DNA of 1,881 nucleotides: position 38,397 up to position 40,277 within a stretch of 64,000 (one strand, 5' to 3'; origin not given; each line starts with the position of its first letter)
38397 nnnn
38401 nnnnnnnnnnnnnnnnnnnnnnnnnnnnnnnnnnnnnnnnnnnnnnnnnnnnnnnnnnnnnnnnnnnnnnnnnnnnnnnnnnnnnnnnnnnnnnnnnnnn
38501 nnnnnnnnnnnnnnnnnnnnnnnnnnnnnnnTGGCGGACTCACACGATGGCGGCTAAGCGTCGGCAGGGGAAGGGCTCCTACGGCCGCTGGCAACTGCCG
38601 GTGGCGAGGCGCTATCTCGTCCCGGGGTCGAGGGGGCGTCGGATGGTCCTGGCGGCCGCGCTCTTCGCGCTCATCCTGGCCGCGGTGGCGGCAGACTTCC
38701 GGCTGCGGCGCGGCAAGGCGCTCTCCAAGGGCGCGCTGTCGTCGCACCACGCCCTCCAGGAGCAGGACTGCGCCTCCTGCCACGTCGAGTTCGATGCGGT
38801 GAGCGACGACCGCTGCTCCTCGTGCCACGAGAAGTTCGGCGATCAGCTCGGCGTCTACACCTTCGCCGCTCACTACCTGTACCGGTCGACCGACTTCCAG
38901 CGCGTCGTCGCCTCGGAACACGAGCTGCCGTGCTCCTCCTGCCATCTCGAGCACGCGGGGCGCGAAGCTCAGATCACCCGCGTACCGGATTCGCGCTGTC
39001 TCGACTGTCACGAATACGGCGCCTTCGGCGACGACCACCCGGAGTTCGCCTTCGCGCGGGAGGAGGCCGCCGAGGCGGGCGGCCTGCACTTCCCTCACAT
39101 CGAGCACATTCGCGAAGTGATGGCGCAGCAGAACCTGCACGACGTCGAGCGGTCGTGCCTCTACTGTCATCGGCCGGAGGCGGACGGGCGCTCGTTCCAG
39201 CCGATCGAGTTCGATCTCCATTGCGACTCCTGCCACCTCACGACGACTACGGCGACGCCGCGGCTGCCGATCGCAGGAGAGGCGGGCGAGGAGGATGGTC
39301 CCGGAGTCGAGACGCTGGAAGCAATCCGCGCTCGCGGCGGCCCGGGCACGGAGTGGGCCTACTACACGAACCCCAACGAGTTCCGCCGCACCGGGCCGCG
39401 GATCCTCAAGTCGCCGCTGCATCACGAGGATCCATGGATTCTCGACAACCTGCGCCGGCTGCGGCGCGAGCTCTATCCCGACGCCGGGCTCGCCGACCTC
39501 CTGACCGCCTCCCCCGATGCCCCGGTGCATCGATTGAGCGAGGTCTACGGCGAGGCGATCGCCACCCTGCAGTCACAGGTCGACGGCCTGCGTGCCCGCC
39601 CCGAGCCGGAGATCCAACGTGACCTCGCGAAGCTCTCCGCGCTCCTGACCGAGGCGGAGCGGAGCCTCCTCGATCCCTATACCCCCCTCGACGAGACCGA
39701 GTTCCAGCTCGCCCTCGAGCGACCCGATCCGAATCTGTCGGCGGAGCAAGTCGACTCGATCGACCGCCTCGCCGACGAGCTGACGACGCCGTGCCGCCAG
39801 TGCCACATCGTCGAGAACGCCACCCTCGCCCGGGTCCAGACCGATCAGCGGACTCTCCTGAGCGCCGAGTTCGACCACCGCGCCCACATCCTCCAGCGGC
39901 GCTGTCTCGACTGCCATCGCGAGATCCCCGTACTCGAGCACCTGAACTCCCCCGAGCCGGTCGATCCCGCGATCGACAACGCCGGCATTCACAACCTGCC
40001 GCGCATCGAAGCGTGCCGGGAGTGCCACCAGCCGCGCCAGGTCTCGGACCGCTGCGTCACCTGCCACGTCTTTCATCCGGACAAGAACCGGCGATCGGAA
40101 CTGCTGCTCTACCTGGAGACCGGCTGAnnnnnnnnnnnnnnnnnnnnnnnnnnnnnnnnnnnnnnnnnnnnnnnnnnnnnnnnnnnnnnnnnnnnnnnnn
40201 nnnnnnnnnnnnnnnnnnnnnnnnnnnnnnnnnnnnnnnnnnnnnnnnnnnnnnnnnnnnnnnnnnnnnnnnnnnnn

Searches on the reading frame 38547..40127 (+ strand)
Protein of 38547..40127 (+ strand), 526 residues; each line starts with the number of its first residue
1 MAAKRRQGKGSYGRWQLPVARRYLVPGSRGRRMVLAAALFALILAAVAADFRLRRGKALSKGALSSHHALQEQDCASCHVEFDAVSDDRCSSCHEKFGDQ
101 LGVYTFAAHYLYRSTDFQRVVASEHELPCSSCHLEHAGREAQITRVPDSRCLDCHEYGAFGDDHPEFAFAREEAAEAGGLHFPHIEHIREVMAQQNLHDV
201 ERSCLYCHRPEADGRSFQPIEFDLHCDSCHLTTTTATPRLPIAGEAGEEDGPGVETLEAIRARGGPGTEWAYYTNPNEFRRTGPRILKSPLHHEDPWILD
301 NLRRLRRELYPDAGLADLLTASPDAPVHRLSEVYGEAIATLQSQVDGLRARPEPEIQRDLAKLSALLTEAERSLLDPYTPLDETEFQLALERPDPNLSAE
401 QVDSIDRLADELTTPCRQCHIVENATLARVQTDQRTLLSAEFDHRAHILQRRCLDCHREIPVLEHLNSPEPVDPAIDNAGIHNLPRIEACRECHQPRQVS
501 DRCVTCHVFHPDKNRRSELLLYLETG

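Call 83: search_protein_families(library=pfam, proteins=[window:38547-40127:+], max_evalue=0.00001)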
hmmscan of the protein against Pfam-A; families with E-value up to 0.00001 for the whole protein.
window:38547-40127:+ (526 aa): 2 families
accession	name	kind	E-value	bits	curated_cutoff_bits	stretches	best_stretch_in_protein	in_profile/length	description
PF14522.11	Cytochrome_C7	-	2e-09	37.6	24.8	0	441-507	2-66/67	Cytochrome c7 and related cytochrome c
PF14537.11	Cytochrom_c3_2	-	9e-07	29.7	25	0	67-156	1-79/79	Cytochrome c3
